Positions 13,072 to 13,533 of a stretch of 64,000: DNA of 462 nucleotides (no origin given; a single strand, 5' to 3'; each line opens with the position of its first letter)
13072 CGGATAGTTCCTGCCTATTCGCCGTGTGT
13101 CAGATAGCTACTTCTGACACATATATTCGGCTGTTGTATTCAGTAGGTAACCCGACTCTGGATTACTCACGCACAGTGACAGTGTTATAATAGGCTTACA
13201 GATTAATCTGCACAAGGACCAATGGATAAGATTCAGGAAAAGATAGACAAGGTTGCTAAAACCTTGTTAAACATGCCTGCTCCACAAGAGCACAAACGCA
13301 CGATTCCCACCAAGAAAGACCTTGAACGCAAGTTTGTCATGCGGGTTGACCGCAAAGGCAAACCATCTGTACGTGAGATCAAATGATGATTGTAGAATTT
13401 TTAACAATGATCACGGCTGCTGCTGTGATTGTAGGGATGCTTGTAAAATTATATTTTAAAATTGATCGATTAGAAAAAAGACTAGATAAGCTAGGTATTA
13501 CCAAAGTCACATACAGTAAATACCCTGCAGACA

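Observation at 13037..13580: Translationally coupled two-gene micro-cassette with extended -10 promoter and nested inverted repeats in the control region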

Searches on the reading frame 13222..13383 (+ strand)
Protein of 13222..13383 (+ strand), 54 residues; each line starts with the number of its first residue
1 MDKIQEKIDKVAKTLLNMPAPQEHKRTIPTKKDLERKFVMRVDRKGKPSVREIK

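Call 4: search_protein_families(library=pfam, proteins=[window:13222-13383:+], max_evalue=1)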
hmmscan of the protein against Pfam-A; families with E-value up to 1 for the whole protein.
seq(54 aa): 1 family
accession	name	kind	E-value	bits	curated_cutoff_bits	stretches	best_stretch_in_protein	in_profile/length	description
PF24827.1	AstE_AspA_cat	-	0.1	12.6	25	1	10-44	38-70/192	Succinylglutamate desuccinylase/Aspartoacylase catalytic domain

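Call 10: find_encoding_contigs(protein=window:13222-13383:+, flank=8000, max_places=6)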
Protein seq(54 aa) (54 aa): 1 contig read that carries it; 1 place shown.
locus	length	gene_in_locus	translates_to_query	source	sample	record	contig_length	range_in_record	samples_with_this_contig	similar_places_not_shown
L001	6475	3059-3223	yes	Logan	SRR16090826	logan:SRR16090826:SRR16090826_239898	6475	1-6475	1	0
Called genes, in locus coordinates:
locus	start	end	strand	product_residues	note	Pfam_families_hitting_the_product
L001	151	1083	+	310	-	PF12760:Zn_ribbon_IS1595 (weak), PF12762:DDE_Tnp_IS1595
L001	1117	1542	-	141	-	-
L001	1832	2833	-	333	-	-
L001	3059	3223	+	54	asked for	-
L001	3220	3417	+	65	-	-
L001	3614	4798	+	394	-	PF14306:PUA_2, PF01747:ATP-sulfurylase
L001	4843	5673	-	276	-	PF01551:Peptidase_M23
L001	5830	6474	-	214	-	?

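Call 11: search_protein_families(library=phrogs, proteins=[window:13222-13383:+], max_evalue=1)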
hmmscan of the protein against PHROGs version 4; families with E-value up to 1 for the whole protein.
seq(54 aa): 0 families

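Call 12: search_protein_families(library=ncbifam, proteins=[window:13222-13383:+], max_evalue=1)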
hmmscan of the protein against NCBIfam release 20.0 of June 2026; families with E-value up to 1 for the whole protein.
seq(54 aa): 0 families

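Call 13: search_protein_families(library=padloc, proteins=[window:13222-13383:+], max_evalue=1)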
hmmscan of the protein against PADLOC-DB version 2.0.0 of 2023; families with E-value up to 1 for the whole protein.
seq(54 aa): 0 families

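Call 15: find_homologous_proteins(query=window:13222-13383:+, max_evalue=10)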
Query seq(54 aa) (54 aa): 9 proteins with E <= 10 among 9 candidates.
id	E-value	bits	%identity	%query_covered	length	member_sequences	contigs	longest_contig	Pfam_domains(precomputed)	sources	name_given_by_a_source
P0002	3.1e-22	94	91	98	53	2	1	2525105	-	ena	-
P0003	1.5e-21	92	83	100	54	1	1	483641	-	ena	-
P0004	3.8e-21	90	89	98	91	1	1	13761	-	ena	-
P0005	5.9e-21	90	83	98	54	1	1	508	-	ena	-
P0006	1.2e-20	89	83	98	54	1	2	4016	-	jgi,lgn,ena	-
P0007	2.9e-18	82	81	98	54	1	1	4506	-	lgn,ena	-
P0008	6.6e-15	71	69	98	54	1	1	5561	-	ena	-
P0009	1.6e-13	67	66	98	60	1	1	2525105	-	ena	-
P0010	1.9e-7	48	57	89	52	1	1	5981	-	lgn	-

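Call 17: find_encoding_contigs(protein=P0002, flank=6000, max_places=4)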
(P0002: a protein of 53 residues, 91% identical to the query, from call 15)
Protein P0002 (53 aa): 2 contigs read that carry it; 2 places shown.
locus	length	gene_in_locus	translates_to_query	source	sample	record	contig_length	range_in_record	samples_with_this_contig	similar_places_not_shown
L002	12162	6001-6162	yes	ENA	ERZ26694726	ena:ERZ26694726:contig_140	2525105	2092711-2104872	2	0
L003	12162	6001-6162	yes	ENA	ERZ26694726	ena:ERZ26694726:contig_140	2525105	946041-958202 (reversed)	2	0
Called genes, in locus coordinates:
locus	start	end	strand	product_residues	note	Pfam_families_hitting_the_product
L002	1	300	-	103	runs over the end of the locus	PF13560:HTH_31 (weak), PF01381:HTH_3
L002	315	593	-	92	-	PF05015:HigB-like_toxin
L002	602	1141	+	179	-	PF13333:rve_2 (weak)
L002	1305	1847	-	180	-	-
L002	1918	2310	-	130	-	-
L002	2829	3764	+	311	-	PF12760:Zn_ribbon_IS1595 (weak), PF12762:DDE_Tnp_IS1595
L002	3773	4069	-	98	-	-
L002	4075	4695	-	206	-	PF01936:NYN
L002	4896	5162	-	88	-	-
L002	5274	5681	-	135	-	-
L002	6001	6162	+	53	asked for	-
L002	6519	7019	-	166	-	PF00106:adh_short, PF08659:KR, PF13561:adh_short_C2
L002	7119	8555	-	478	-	PF00082:Peptidase_S8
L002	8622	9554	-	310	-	-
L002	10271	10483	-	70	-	-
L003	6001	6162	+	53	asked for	-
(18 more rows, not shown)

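Call 18: find_encoding_contigs(protein=P0009, flank=6000, max_places=4)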
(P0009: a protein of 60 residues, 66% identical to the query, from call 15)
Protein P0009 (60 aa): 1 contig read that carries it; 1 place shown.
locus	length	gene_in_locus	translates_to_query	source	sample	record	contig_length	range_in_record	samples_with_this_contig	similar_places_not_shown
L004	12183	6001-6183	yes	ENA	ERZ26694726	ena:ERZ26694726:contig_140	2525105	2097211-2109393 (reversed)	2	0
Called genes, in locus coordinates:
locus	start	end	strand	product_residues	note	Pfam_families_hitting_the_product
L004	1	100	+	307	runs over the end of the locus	PF01145:Band_7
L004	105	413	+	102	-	-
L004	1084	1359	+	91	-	PF00076:RRM_1, PF28442:DUF8400 (faint)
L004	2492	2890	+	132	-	PF07366:SnoaL, PF12680:SnoaL_2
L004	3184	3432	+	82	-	-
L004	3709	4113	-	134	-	-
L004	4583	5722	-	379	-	-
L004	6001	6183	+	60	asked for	-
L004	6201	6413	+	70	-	-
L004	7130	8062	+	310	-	-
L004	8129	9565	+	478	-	PF00082:Peptidase_S8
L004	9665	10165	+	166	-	PF00106:adh_short, PF08659:KR, PF13561:adh_short_C2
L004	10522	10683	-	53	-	-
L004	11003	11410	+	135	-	-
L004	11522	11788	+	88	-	-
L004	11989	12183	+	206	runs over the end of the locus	PF01936:NYN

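Call 19: find_encoding_contigs(protein=P0003, flank=6000, max_places=4)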
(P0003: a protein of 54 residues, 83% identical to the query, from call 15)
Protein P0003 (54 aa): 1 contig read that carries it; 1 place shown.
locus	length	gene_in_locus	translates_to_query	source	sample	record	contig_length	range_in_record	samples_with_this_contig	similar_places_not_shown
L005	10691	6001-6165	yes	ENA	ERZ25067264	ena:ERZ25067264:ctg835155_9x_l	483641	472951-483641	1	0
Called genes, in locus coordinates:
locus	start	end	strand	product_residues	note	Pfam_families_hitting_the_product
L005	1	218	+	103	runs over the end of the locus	-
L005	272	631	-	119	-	-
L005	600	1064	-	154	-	PF13274:SocA_Panacea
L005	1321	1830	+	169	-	PF12760:Zn_ribbon_IS1595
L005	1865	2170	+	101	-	PF01527:HTH_Tnp_1 (weak)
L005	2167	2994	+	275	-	PF13276:HTH_21, PF00665:rve, PF24764:rva_4 (weak), PF13683:rve_3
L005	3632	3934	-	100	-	-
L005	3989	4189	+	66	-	-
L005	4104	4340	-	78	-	-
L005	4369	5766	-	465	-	-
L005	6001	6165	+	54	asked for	-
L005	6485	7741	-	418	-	PF13356:Arm-DNA-bind_3, PF22022:Phage_int_M, PF00589:Phage_integrase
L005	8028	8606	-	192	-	PF06071:YchF-GTPase_C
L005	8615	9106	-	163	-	PF01926:MMR_HSR1 (weak)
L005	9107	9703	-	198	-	PF01195:Pept_tRNA_hydro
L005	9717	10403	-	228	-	PF01386:Ribosomal_L25p, PF14693:Ribosomal_TL5_C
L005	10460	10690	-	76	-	?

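Call 28: find_related_loci(query=A3, collection=genome_contigs, flank=6000)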
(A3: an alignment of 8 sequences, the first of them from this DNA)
Query A3 (54 aa) in genome_contigs; peptide patterns used: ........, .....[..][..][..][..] (x = any residue, [..] = any of these).
118 stretches matched a pattern; 6 encode a relative of the query (tblastn E <= 1e-3); 6 distinct loci.
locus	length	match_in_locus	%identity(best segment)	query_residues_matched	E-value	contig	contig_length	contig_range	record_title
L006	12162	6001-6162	72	1-54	2e-23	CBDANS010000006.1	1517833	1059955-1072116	MAG: Opitutales bacterium isolate 041eddd8-ac7a-4d64-b7d6-f8729859a465 genome assembly, contig: contig_6, whole genome s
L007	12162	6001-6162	72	1-54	8e-23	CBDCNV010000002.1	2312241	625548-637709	MAG: Opitutales bacterium isolate bad5a5f1-2e93-4c07-927b-d919c4be9086 genome assembly, contig: contig_2, whole genome s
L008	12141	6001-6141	64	8-54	4e-16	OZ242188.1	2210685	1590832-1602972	MAG: Nitrosomonadaceae bacterium isolate 345e2db2-26ea-423b-8398-d52ac4262650 genome assembly, chromosome: 1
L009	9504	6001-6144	53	5-52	7e-10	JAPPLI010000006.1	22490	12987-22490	MAG: Gammaproteobacteria bacterium isolate RHO3_bin_19 NODE_3827_length_22490_cov_61.527881, whole genome shotgun sequen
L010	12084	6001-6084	64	26-53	1e-8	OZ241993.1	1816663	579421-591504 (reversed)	MAG: uncultured candidatus Porisulfidus sp. isolate ba64636f-2cd1-4e9a-8eaa-ecd0b0529e97 genome assembly, chromosome: 1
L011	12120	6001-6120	50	15-54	9e-6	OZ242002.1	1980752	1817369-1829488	MAG: Thermodesulfobacteriota bacterium isolate e7122dd4-f3e6-4f07-b2bf-3ec12583613f genome assembly, chromosome: 1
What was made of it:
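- Closest known: Transporter insertion sequences. Different: Hosts are uncultured bacteria from several phyla (call 28).
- Found across phyla (call 28).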

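Call 30: find_related_loci(query=A3, collection=metagenome_contigs, flank=6000)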
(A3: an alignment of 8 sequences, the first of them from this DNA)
Query A3 (54 aa) in metagenome_contigs; peptide patterns used: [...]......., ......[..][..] (x = any residue, [..] = any of these).
358 stretches matched a pattern; 1 encode a relative of the query (tblastn E <= 1e-3); 1 distinct loci.
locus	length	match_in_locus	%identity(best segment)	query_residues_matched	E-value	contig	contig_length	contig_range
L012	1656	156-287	68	10-52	4e-15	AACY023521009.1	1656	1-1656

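Call 31: find_related_loci(query=A3, collection=viral_contigs, flank=6000)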
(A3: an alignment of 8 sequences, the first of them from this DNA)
Query A3 (54 aa) in viral_contigs; peptide patterns used: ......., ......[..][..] (x = any residue, [..] = any of these).
173 stretches matched a pattern, but none encodes a relative of the query by tblastn (E <= 1e-3).

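Call 39: search_protein_representatives(alignment_id=A3)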
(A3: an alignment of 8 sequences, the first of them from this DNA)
Query: 8 sequences, 54 profile positions. Proteins with E-value up to 0.001 (for the whole library): 84; up to 1e-10: 13; up to 1e-30: 0. The best 84 are listed.
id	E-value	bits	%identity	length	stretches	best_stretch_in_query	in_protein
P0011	9.9e-17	76.7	-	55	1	2-54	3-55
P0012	1.7e-14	69.5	-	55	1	5-54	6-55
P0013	3.9e-14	68.3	-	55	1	1-53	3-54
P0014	7.5e-14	67.5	-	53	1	5-54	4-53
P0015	1.1e-12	63.7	-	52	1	2-54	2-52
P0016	3.2e-12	62.2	-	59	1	3-53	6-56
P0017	4.2e-12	61.9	-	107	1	11-54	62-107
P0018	1.3e-11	60.2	-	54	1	5-54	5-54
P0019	1.4e-11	60.2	-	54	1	1-49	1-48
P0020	1.4e-11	60.2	-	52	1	5-53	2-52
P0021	5.8e-11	58.2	-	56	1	1-53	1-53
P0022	6.2e-11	58.1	-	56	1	1-51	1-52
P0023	9.4e-11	57.5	-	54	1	5-53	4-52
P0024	1.2e-10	57.2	-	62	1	3-53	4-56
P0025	1.5e-10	56.8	-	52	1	5-53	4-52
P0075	2.3e-05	40.3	-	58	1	6-54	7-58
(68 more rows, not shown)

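Call 41: find_encoding_contigs(protein=P0004, flank=6000, max_places=3)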
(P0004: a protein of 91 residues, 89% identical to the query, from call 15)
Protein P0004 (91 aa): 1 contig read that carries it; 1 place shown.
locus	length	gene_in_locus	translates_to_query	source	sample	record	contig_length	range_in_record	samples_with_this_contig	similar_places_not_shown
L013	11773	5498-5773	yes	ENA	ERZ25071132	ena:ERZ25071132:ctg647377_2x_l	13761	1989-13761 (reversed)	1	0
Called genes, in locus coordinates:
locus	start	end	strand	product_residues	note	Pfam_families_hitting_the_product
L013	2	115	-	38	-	?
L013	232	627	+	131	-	PF10711:DUF2513 (weak)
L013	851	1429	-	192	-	-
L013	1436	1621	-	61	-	-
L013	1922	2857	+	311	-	PF12760:Zn_ribbon_IS1595, PF12762:DDE_Tnp_IS1595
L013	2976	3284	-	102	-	-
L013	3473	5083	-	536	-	-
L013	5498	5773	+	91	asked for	-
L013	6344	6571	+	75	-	PF00665:rve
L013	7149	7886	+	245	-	PF06293:Kdo (weak)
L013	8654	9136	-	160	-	-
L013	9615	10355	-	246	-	PF00155:Aminotran_1_2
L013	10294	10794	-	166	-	PF00155:Aminotran_1_2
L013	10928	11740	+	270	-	PF00270:DEAD (faint), PF04851:ResIII, PF17757:UvrB_inter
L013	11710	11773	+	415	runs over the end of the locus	PF27431:UvrB_3rd, PF00271:Helicase_C, PF12344:UvrB, PF02151:UVR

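Call 42: find_encoding_contigs(protein=P0006, flank=6000, max_places=3)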
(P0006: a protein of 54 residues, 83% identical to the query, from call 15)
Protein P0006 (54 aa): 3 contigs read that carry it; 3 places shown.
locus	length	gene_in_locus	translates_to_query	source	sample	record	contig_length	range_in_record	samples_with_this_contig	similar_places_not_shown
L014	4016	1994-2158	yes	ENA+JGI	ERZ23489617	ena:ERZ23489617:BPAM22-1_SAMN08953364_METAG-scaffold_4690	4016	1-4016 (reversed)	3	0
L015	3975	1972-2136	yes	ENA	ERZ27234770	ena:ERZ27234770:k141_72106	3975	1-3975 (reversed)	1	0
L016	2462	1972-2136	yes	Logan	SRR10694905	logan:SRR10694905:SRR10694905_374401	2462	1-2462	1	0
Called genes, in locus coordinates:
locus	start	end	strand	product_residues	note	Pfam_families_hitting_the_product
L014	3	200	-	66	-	?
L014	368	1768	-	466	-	-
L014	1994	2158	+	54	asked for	-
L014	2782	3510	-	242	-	PF13489:Methyltransf_23, PF13847:Methyltransf_31, PF08241:Methyltransf_11, PF08242:Methyltransf_12, PF13649:Methyltransf_25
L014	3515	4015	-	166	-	?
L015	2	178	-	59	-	?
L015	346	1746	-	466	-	-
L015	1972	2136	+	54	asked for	-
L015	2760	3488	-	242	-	PF13489:Methyltransf_23, PF13847:Methyltransf_31, PF08241:Methyltransf_11, PF08242:Methyltransf_12, PF13649:Methyltransf_25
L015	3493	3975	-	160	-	?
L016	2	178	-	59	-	?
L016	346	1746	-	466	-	-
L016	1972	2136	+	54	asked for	-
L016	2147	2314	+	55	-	-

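Call 43: find_encoding_contigs(protein=P0007, flank=6000, max_places=3)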
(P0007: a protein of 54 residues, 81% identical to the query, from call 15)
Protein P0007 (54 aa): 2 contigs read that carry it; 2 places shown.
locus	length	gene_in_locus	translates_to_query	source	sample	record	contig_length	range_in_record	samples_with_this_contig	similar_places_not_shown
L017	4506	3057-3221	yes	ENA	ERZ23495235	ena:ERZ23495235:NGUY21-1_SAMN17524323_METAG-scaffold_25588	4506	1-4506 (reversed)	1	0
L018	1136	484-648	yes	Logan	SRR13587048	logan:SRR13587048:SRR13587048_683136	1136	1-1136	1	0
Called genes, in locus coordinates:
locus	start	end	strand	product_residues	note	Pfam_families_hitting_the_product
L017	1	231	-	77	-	?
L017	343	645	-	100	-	PF01381:HTH_3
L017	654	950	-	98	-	PF05015:HigB-like_toxin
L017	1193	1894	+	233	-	-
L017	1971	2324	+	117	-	PF04219:DUF413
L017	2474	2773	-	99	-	-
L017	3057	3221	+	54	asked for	-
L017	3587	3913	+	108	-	PF13744:HTH_37, PF13560:HTH_31 (faint)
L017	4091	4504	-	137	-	?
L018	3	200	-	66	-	?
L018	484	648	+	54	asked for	-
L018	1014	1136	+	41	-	?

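Call 44: find_encoding_contigs(protein=P0008, flank=6000, max_places=3)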
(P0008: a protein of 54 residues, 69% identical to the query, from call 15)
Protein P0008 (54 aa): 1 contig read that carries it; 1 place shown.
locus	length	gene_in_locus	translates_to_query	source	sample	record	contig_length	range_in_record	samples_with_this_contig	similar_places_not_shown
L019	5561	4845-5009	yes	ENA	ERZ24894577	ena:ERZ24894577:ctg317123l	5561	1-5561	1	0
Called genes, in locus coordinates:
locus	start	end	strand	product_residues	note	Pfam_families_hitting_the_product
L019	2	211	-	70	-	?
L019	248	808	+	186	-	-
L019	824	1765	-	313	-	PF12760:Zn_ribbon_IS1595 (weak), PF12762:DDE_Tnp_IS1595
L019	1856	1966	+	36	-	-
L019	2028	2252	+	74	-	-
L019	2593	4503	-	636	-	-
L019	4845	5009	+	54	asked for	-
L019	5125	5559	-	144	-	?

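Call 45: find_encoding_contigs(protein=P0010, flank=6000, max_places=3)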
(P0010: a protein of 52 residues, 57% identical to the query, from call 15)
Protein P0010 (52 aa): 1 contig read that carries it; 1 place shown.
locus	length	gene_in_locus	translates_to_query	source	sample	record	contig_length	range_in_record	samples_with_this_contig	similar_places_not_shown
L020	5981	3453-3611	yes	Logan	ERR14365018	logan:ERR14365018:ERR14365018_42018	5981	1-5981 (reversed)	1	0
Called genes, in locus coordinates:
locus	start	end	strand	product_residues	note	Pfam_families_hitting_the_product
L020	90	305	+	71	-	-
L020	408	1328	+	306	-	PF12760:Zn_ribbon_IS1595 (weak), PF12762:DDE_Tnp_IS1595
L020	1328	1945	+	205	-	PF02384:N6_Mtase (weak)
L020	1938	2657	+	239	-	PF02963:EcoRI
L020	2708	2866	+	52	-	-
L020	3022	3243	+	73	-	-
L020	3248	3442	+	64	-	-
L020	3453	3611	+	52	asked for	-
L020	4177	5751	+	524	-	PF25989:YknX_C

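Call 58: search_protein_families(library=pfam, alignment_id=A4, max_evalue=0.1)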
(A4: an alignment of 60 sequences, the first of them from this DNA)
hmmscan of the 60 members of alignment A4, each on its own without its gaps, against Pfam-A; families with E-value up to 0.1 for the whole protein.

A. member 1, seq(54 aa): 1 family
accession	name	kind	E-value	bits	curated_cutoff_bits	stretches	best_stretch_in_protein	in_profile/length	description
PF24827.1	AstE_AspA_cat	-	0.1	12.6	25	1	10-44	38-70/192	Succinylglutamate desuccinylase/Aspartoacylase catalytic domain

B. families by the number of members that match (of 60 scanned): 4 families
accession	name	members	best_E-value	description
PF01191.24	RNA_pol_Rpb5_C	1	0.0063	RNA polymerase Rpb5, C-terminal domain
PF01726.22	LexA_DNA_bind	1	0.025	LexA DNA binding domain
PF10636.14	hemP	1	0.084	Hemin uptake protein hemP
PF24827.1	AstE_AspA_cat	1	0.1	Succinylglutamate desuccinylase/Aspartoacylase catalytic domain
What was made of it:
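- Tried and rejected: Pfam on 60 ORF1 family members gave nothing (call 58).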

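Call 59: search_solved_structures(query=A4, max_evalue=10)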
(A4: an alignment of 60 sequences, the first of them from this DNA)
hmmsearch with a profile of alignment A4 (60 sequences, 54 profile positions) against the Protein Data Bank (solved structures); distinct sequences matched with E-value up to 10: 5.
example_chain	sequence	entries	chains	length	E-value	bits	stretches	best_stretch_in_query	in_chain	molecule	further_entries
4j7o_A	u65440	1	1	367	0.16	15.3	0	27-44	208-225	Putative surface cell antigen sca2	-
5aj4_AI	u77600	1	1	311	0.81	13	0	4-29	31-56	MITORIBOSOMAL PROTEIN US9M, MRPS9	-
6nu2_AG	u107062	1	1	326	1.1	12.6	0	20-39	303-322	28S ribosomal protein S9, mitochondrial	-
6gaw_AI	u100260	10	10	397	1.1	12.5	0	4-29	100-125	28S ribosomal protein S9, mitochondrial | Mitochondrial ribosomal protein S9 | uS9m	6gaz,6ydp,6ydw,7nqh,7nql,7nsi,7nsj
9ojm_G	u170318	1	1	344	1.2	12.4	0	20-39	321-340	Small ribosomal subunit protein uS9m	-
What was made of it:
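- Tried and rejected: A PDB sequence profile search gave no hit better than E = 0.16 (call 59).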

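Call 67: predict_structure(alignment_id=A4)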
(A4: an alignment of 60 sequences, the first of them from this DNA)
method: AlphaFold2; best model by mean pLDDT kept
length: 54 residues; sequences in the alignment: 60
mean_pLDDT: 88.3   pTM: 0.35
mean pLDDT of the five models: 88.3, 87.3, 85.4, 83.4, 80.5
residues with pLDDT >= 90: 25; 70-90: 28; 50-70: 1; < 50: 0
segments of 3 or more residues with pLDDT < 50: none
pLDDT, mean of each block of 10 residues (from residue 1): 87 92 85 87 92 86
secondary structure, 60 per line:
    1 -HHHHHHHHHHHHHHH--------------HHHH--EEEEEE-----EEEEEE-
elements in order: H2-16 H31-34 E37-42 E48-53
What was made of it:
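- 13222..13386 (+): ORF1: 54-aa basic protein, the hallmark terminal gene of this IS1595 lineage. AlphaFold2 pLDDT 88: helix, linker, then beta-hairpin (call 67).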
